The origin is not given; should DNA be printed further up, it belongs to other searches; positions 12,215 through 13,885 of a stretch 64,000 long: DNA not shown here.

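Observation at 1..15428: Candidate undescribed catabolic system: sigma54 operon joining a ketose 3-epimerase, two CocE hydrolases, a peptide-type ABC importer, split AtuA, CoA-transferase and thiolase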

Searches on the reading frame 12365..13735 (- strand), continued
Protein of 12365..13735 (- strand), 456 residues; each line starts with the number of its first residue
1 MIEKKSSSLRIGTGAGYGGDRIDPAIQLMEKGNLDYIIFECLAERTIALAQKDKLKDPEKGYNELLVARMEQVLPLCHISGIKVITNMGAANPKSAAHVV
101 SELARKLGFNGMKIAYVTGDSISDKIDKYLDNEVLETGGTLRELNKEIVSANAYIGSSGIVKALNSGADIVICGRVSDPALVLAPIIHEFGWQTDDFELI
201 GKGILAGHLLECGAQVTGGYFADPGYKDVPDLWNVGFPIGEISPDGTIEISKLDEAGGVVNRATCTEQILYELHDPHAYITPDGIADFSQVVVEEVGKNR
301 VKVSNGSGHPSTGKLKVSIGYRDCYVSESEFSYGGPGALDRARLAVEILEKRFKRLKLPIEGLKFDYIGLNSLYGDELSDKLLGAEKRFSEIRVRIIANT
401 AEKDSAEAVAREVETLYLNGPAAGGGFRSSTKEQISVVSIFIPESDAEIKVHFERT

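Call 24: search_protein_families(library=pfam, proteins=[L039:1751-3079:+, L042:7596-8507:-, L026:8555-9286:+, L040:2390-3739:+, L038:8246-9433:-, L039:4838-5497:+, L025:13036-13722:+, L025:7008-7964:-, L021:14714-16366:-, L068:16663-18219:-], max_evalue=0.00001)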
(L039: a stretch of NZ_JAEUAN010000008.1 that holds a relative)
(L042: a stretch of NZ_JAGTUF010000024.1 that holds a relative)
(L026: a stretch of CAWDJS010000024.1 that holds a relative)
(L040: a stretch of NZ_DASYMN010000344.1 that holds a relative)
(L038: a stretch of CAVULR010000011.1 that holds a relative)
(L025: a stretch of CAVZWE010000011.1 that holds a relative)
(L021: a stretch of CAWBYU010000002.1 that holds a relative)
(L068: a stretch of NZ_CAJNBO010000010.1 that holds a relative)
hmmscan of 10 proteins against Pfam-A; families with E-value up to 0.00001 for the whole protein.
L039:1751-3079:+ (442 aa): 1 family
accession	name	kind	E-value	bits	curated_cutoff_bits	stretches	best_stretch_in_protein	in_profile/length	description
PF03600.22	CitMHS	-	1.1e-27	97.5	31.9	1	15-382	3-335/336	Citrate transporter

L042:7596-8507:- (303 aa): 2 families
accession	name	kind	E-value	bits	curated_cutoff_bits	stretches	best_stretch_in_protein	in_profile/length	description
PF03466.25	LysR_substrate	-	6.8e-45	153.4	28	1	92-294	2-207/209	LysR substrate binding domain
PF00126.33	HTH_1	-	3.1e-20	72.3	26.6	1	9-67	2-60/60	Bacterial regulatory helix-turn-helix protein, lysR family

L026:8555-9286:+ (243 aa): 2 families
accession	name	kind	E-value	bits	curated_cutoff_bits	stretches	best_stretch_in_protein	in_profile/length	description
PF00005.33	ABC_tran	-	4.3e-27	95.8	25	1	24-166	1-135/137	ABC transporter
PF13304.12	AAA_21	-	5.7e-07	30.3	27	0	37-69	2-32/304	AAA domain, putative AbiEii toxin, Type IV TA system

L040:2390-3739:+ (449 aa): 1 family
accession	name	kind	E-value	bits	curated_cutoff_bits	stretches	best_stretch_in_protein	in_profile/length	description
PF01425.27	Amidase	-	1.3e-81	275.4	27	1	41-436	18-444/445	Amidase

L038:8246-9433:- (395 aa): 1 family
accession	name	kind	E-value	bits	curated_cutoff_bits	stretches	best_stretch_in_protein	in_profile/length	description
PF22691.2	Thiolase_C_1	-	1.1e-51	174.8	28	1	250-392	1-143/144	Thiolase C-terminal domain-like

L039:4838-5497:+ (219 aa): 1 family
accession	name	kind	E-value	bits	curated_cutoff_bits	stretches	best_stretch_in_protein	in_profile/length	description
PF01144.29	CoA_trans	-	2.1e-63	214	23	1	6-214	3-216/217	Coenzyme A transferase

L025:13036-13722:+ (228 aa): 1 family
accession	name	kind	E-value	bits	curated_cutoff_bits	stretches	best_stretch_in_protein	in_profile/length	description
PF11010.13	DUF2848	-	6.3e-84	280.9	23.4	1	27-219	1-194/194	Protein of unknown function (DUF2848)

L025:7008-7964:- (318 aa): 3 families
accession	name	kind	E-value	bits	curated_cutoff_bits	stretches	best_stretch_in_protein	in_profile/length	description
PF00106.31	adh_short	-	8.8e-39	133.4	26.6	1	22-209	1-179/195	short chain dehydrogenase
PF13561.12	adh_short_C2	-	9.6e-39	133.8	27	1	28-263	1-231/236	Enoyl-(Acyl carrier protein) reductase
PF08659.16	KR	-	2.7e-19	70.2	22.6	1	24-183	3-153/180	KR domain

L021:14714-16366:- (550 aa): 3 families
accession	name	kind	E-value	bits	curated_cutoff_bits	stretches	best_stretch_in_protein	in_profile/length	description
PF02775.26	TPP_enzyme_C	-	1.3e-44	152.1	21.9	1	393-531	10-151/151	Thiamine pyrophosphate enzyme, C-terminal TPP binding domain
PF02776.23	TPP_enzyme_N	-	9.4e-37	125.9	26.8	1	13-130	2-118/119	Thiamine pyrophosphate enzyme, N-terminal TPP binding domain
PF00205.28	TPP_enzyme_M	-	6.3e-24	84.7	30.4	1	201-327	1-136/137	Thiamine pyrophosphate enzyme, central domain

L068:16663-18219:- (518 aa): 3 families
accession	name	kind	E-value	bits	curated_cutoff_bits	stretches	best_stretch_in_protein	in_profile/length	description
PF07690.21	MFS_1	-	2.4e-53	181.7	33.4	1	21-414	2-347/347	Major Facilitator Superfamily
PF06609.19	TRI12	-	7.4e-13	48.2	23.2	1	15-434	46-479/599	Fungal trichothecene efflux pump (TRI12)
PF00083.30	Sugar_tr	-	3e-07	30.1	22.3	1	21-187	17-189/452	Sugar (and other) transporter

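Call 27: search_solved_structures(query=A1, max_evalue=1)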
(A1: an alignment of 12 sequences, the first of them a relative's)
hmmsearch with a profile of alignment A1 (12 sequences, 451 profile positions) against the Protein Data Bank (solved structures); distinct sequences matched with E-value up to 1: 3.
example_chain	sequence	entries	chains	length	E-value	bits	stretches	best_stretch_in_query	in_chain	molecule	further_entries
9qkx_A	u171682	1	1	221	0.0043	18.8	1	104-187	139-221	Chains: A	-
9erq_A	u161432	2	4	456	0.0048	18.6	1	91-186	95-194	Acyclic terpene utilization AtuA family protein | Citramalate lyase, subunit A (cmlA)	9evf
9k6o_A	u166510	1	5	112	0.1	14.3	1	56-115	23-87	C5-Zn1-HEHE-1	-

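Call 29: search_solved_structures(query=window:12365-13735:-, max_evalue=10, show_alignments=2)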
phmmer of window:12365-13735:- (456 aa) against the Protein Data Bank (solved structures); distinct sequences matched with E-value up to 10: 4.
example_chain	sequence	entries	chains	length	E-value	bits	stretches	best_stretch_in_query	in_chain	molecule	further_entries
9erq_A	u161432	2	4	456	0.0011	20.9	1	98-313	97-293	Acyclic terpene utilization AtuA family protein | Citramalate lyase, subunit A (cmlA)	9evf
4ov2_A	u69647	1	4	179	0.66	11.8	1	237-302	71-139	Neuronal calcium sensor 1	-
4yru_A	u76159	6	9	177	0.88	11.4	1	237-302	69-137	Neuronal calcium sensor 1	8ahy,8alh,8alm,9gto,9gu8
1g8i_A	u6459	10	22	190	1.1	11.1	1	237-302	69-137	NEURONAL CALCIUM SENSOR 1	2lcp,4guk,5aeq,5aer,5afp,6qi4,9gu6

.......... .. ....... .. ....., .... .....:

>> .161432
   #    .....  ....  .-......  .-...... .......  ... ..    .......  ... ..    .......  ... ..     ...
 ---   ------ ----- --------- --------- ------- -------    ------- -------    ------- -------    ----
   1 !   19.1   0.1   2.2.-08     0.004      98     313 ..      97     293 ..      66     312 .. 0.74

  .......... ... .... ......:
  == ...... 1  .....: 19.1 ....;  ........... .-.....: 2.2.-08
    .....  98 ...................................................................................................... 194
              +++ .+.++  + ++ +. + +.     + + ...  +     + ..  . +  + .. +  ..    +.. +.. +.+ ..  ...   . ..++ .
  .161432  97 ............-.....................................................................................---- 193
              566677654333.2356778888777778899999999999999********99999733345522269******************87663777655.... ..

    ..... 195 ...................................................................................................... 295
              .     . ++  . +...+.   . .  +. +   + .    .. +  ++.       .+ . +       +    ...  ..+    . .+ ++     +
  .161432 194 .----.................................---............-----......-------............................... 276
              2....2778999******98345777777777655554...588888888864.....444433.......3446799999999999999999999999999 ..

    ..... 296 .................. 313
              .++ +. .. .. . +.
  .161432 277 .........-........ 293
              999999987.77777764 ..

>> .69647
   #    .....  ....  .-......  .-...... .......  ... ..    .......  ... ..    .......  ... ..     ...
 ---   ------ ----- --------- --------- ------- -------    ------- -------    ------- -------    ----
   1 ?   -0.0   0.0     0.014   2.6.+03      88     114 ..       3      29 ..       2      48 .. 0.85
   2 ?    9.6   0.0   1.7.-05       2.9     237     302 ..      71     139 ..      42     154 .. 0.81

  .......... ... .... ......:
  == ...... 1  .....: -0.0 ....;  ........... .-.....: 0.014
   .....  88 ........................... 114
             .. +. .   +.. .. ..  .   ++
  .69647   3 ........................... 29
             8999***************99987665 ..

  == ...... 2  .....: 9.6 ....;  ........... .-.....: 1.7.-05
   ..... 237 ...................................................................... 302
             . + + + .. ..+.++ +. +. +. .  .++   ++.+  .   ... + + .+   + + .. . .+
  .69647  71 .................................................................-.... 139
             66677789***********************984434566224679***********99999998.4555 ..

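Call 46: search_protein_families(library=pfam, proteins=[L006:4350-5489:+, L006:5509-6288:+, L006:6307-7317:+, L006:7391-8254:+, L006:13014-13766:+, L006:14500-15798:+, L006:15878-17158:+, L004:11701-12498:+, L004:6629-8923:+, L009:11644-13125:+], max_evalue=0.00001)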
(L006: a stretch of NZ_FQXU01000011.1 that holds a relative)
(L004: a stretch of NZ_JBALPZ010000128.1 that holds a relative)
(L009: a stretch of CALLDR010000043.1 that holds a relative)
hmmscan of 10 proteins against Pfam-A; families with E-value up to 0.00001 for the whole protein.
L006:4350-5489:+ (379 aa): 4 families
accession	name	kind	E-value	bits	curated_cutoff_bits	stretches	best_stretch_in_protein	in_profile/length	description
PF00441.29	Acyl-CoA_dh_1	-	1.4e-56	191.2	22.4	1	229-377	1-149/150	Acyl-CoA dehydrogenase, C-terminal domain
PF02771.21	Acyl-CoA_dh_N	-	1.6e-38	131.9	22.9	1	6-118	1-113/113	Acyl-CoA dehydrogenase, N-terminal domain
PF08028.16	Acyl-CoA_dh_2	-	1.1e-27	97.3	22.7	1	244-366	1-133/134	Acyl-CoA dehydrogenase, C-terminal domain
PF02770.24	Acyl-CoA_dh_M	-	1.4e-26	92.9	33.3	1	122-217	1-97/97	Acyl-CoA dehydrogenase, middle domain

L006:5509-6288:+ (259 aa): 1 family
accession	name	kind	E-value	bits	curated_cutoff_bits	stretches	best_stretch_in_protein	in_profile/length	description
PF01012.27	ETF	-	4e-48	164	26.7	1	23-206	2-180/181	Electron transfer flavoprotein domain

L006:6307-7317:+ (336 aa): 2 families
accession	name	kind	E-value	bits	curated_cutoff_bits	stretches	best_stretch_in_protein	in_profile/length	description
PF01012.27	ETF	-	2e-53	181.3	26.7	1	10-188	1-179/181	Electron transfer flavoprotein domain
PF00766.25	ETF_alpha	-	8.1e-38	128.7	27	1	210-290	1-81/81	Electron transfer flavoprotein FAD-binding domain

L006:7391-8254:+ (287 aa): 2 families
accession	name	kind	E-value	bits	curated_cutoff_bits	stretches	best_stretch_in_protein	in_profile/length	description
PF02737.24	3HCDH_N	-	1.1e-69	234.4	22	1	8-186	1-179/180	3-hydroxyacyl-CoA dehydrogenase, NAD binding domain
PF00725.27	3HCDH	-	2.8e-35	121.2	22.1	1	189-285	1-97/97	3-hydroxyacyl-CoA dehydrogenase, C-terminal domain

L006:13014-13766:+ (250 aa): 1 family
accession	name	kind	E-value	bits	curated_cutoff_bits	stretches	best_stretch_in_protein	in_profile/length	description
PF04794.17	YdjC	-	1.9e-62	212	29.7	1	2-238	1-265/266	YdjC-like protein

L006:14500-15798:+ (432 aa): 1 family
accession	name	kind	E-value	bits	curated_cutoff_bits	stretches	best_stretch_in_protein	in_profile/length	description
PF02378.23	PTS_EIIC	-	4.2e-48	164.5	30.7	1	35-351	1-319/319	Phosphotransferase system, EIIC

L006:15878-17158:+ (426 aa): 1 family
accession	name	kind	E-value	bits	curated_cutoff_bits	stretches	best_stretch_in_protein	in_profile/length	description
PF04734.18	Ceramidase_alk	-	2.7e-18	66.4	32.1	1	15-211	16-228/509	Neutral/alkaline non-lysosomal ceramidase, N-terminal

L004:11701-12498:+ (265 aa): 1 family
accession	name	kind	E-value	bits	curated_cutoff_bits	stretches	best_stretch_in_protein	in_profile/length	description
PF00756.26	Esterase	-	8.6e-22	78.5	22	1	10-257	1-250/251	Putative esterase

L004:6629-8923:+ (764 aa): 2 families
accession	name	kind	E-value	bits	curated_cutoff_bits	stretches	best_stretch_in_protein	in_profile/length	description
PF00933.27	Glyco_hydro_3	-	6.2e-30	105.2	27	1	119-387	18-255/316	Glycosyl hydrolase family 3 N terminal domain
PF01915.27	Glyco_hydro_3_C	-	6.4e-16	59.3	31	1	502-741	1-199/200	Glycosyl hydrolase family 3 C-terminal domain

L009:11644-13125:+ (493 aa): 1 family
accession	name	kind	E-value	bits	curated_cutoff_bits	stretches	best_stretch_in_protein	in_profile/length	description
PF01546.33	Peptidase_M20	-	7.5e-11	42.8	24.6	1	76-490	2-205/206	Peptidase family M20/M25/M40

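Call 47: list_cluster_members(proteins=[P0004, P0012, P0029])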
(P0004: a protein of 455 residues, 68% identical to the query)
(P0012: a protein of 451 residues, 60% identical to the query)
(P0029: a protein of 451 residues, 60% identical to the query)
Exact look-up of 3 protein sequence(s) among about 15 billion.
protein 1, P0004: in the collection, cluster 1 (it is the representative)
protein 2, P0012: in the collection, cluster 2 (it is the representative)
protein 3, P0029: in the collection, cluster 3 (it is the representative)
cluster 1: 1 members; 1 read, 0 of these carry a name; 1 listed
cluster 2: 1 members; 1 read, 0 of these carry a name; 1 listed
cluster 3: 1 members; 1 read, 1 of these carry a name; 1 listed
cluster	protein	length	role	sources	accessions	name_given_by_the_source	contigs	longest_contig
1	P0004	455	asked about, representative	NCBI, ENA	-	-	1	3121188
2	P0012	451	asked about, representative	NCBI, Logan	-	-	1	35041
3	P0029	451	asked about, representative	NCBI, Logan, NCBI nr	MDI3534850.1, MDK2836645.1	MAG: hypothetical protein PWQ82_1215 [Thermosediminibacterales bacterium] | hypothetical protein [Thermosediminibacterales bacterium]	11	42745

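Call 49: search_solved_structures(query=L001:19953-20819:+, max_evalue=1e-20)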
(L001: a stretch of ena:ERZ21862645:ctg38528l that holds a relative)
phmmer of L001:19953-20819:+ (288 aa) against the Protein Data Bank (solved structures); distinct sequences matched with E-value up to 1e-20: 23.
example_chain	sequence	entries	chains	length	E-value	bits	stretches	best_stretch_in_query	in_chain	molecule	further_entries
2hk0_A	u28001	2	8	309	2.4e-131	440.6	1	1-288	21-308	D-PSICOSE 3-EPIMERASE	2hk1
3vnk_A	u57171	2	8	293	5.3e-123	413.2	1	1-287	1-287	Xylose isomerase domain protein TIM barrel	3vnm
3vni_A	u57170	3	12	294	5.4e-123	413.2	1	1-287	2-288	Xylose isomerase domain protein TIM barrel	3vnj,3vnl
7e9w_A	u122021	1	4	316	7e-123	412.8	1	1-287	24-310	D-psicose 3-epimerase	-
7x7w_A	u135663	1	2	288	1.6e-119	401.8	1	1-287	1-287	D-PSICOSE 3-EPIMERASE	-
8xix_A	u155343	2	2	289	8.5e-100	337.1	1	1-284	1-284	D-tagatose 3-epimerase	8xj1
8xiv_A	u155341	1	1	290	8.6e-100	337.1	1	1-284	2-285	D-tagatose 3-epimerase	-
4xsl_A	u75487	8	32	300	3.1e-64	220.4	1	2-285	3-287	D-tagatose 3-epimerase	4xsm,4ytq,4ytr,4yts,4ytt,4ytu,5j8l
2ou4_A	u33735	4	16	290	7.6e-64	219.1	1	2-285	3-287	D-tagatose 3-epimerase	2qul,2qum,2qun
4q7i_A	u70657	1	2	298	1.9e-62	214.5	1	2-285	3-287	D-tagatose 3-epimerase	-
4pfh_A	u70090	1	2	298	2e-62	214.5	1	2-285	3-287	D-tagatose 3-epimerase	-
4pgl_A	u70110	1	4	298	4.9e-61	209.9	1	2-285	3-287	D-tagatose 3-epimerase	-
7cj9_A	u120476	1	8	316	1.2e-34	123.3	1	6-269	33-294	Epimerase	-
7cj4_A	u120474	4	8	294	1.2e-34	123.3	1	3-269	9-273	Epimerase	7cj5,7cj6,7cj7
7cj8_A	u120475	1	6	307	1.5e-34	122.9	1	3-269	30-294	Epimerase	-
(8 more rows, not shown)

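Call 58: predict_structure(alignment_id=A2)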
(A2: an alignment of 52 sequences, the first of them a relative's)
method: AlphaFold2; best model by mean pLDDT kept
length: 456 residues; sequences in the alignment: 52
mean_pLDDT: 89.6   pTM: 0.87
mean pLDDT of the five models: 89.6, 89.4, 88.3, 87.8, 87.4
residues with pLDDT >= 90: 326; 70-90: 93; 50-70: 29; < 50: 8
segments of 3 or more residues with pLDDT < 50: 1-5, 222-224
pLDDT, mean of each block of 10 residues (from residue 1): 62 74 90 95 78 91 92 96 95 96 96 96 93 94 88 96 98 95 98 97 96 77 54 81 97 91 91 89 96 96 96 94 93 88 93 94 89 80 74 93 95 87 77 92 95 93
secondary structure, 60 per line:
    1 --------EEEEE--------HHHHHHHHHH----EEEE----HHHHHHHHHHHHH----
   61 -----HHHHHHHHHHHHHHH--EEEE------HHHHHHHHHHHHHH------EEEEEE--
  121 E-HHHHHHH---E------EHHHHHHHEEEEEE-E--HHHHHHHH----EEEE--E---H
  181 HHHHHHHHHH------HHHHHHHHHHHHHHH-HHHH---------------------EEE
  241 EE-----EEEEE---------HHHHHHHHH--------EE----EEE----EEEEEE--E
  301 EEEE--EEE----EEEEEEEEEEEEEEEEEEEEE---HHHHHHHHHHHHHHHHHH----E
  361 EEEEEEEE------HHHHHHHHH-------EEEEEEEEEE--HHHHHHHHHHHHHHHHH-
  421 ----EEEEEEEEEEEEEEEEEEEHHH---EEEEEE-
elements in order: E9-13 H22-31 E36-39 H44-56 H66-80 E83-86 H93-106 E113-118 H123-129 H141-147 E148-153 H158-165 E170-173 H180-190 H197-211 H213-216 E238-242 E248-252 H262-270 E285-287 E292-297 E300-304 E307-309 E314-334 H338-355 E360-368 H375-383 E391-400 H403-419 E425-443 E450-455

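Call 62: fold_search(model_id=the predicted structure, library=pdb)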
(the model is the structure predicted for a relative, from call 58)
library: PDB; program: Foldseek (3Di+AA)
matches with E <= 10: 1200; with E <= 0.001: 2
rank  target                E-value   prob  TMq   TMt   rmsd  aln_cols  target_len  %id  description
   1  9evf_A                4.1e-24  1.00  0.75  0.75   4.6       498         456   17  Citramalate lyase - ADP - pyruvate complex (released 2025-10-08)
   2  3mtj                  5.6e-04  0.57  0.17  0.17  22.0       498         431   10  The Crystal Structure of a Homoserine Dehydrogenase from Thiobacillus denitrificans to 2.15A (released 2010-05-12)
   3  9gad_F                2.1e-03  0.96  0.14  0.35   9.5       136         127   12  Structure and catalytic mechanism of SAM-AMP lyase in Clostridium botulinum CorA-associated type III CRISPR system (released 2025-07-02)
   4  6nuk_A                2.5e-03  1.00  0.15  0.50   5.4       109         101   16  De novo designed protein Ferredog-Diesel (released 2019-06-12)
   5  9ilo_A                2.5e-03  1.00  0.17  0.47   6.3       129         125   10  Crystal structure of CTB10-M4 (released 2025-05-14)
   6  2okq_B                2.8e-03  1.00  0.14  0.47   7.9       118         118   14  Crystal structure of unknown conserved ybaA protein from Shigella flexneri (released 2007-02-06)
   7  9ilo_B                3.5e-03  1.00  0.16  0.46   6.3       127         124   10  Crystal structure of CTB10-M4 (released 2025-05-14)
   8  2okq_A                3.7e-03  1.00  0.17  0.53   7.1       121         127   12  Crystal structure of unknown conserved ybaA protein from Shigella flexneri (released 2007-02-06)
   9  6wi5_A                3.9e-03  1.00  0.16  0.66   4.5       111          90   14  De novo designed protein Foldit4 (released 2020-04-22)
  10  1xbw_A                4.1e-03  1.00  0.16  0.59   4.3       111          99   11  1.9A Crystal Structure of the protein isdG from Staphylococcus aureus aureus, Structural genomics, MCSG (released 2004-10-12)
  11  7r32_C                4.4e-03  1.00  0.15  0.58   6.2       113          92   12  Carbon regulatory PII-like protein SbtB from Synechocystis sp. 6803, delta104 variant, in complex with ADP (co-crystal (released 2023-02-15)
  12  3ab2_M                4.4e-03  0.25  0.16  0.18  18.1       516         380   11  Crystal structure of aspartate kinase from Corynebacterium glutamicum in complex with threonine (released 2010-06-23)
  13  7egk_B                4.6e-03  1.00  0.15  0.51   7.4       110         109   11  Bicarbonate transporter complex SbtA-SbtB bound to AMP (released 2021-05-26)
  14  1r43_B                4.9e-03  0.99  0.16  0.17   8.0       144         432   10  Crystal structure of beta-alanine synthase from Saccharomyces kluyveri (selenomethionine substituted protein) (released 2003-11-11)
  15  2op5_A                5.2e-03  1.00  0.16  0.52   4.9       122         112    8  CRYSTAL STRUCTURE OF A DIMERIC FERREDOXIN-LIKE PROTEIN (JCVI_PEP_1096672785533) FROM UNCULTURED MARINE ORGANISM AT 2.2 (released 2007-02-06)
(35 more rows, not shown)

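Call 66: search_protein_families(library=ncbifam, proteins=[L001:19151-19948:+, L001:19953-20819:+, L064:8580-9947:+], max_evalue=1e-10)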
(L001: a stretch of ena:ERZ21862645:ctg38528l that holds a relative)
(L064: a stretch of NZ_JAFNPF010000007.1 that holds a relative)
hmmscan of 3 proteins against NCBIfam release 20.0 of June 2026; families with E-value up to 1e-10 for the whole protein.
L001:19151-19948:+ (265 aa): 203 families (the best 25 are shown)
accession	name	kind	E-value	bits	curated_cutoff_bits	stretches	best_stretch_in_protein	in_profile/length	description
NF004198.0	PRK05653.1-3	equivalog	4.6e-57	193.3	296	1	7-264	6-246/248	3-oxoacyl-ACP reductase FabG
NF005559.1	PRK07231.1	subfamily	2.2e-54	184.6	215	1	10-264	6-247/249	glucose 1-dehydrogenase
TIGR01830.1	3oxo_ACP_reduc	equivalog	1.3e-53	182.2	297.75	1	12-264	2-238/239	3-oxoacyl-[acyl-carrier-protein] reductase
NF009466.0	PRK12826.1-2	subfamily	4.4e-52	177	222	1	10-263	5-243/248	3-oxoacyl-ACP reductase FabG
NF052558.1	MBtsdlDhBudC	equivalog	1.8e-49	168.6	270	1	10-264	5-241/250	meso-2,3-butanediol dehydrogenase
TIGR01963.1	PHB_DH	subfamily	7.2e-49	166.3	307.05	1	11-263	4-251/255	3-hydroxybutyrate dehydrogenase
NF004818.0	PRK06172.1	equivalog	6.7e-48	163.2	336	1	11-264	10-250/253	SDR family oxidoreductase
NF005067.0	PRK06484.1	equivalog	2.6e-47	161.6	713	1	5-264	6-251/524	short chain dehydrogenase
NF006132.0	PRK08277.1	subfamily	4e-47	160.9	281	1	8-264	10-274/280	D-mannonate oxidoreductase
NF005472.0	PRK07067.1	equivalog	3.1e-46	158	338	1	9-263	7-253/257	L-iditol 2-dehydrogenase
NF009093.0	PRK12429.1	subfamily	1.9e-45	155.2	258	1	7-263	4-255/259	3-hydroxybutyrate dehydrogenase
NF005309.0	PRK06841.1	subfamily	6.5e-45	153.6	286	1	11-263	18-251/255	GolD/DthD family dehydrogenase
TIGR02415.1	23BDH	subfamily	2.4e-44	151.6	304.35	1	12-265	4-252/254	acetoin reductase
NF006070.0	PRK08213.1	subfamily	2.5e-44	151.7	279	1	12-264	16-256/259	gluconate 5-dehydrogenase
NF006080.0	PRK08226.1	equivalog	5.1e-44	150.7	356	1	12-263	10-252/263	SDR family oxidoreductase UcpA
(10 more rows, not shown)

L001:19953-20819:+ (288 aa): 5 families
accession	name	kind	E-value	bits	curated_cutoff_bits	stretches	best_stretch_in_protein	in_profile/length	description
NF051856.1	PsicseEpim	equivalog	2e-136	454.4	300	1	1-287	1-287/287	D-psicose 3-epimerase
NF041099.2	keto_glucon_epim_IolO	equivalog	2.6e-35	122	300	1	16-251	21-252/269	5-keto-L-gluconate epimerase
TIGR03234.1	OH-pyruv-isom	equivalog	8e-18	64.7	353.45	1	23-244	21-239/254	hydroxypyruvate isomerase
NF007360.0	PRK09856.1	equivalog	3.9e-14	52.8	305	1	2-244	2-247/276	fructoselysine 3-epimerase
NF043033.1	OxoTetrIsom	equivalog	4.7e-13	49.5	325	1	125-244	114-236/251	2-oxo-tetronate isomerase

L064:8580-9947:+ (455 aa): 1 family
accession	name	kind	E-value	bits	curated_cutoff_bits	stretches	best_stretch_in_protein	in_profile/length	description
TIGR00784.1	citMHS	subfamily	3.5e-110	369.2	259.7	1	1-453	1-428/431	citrate:proton symporter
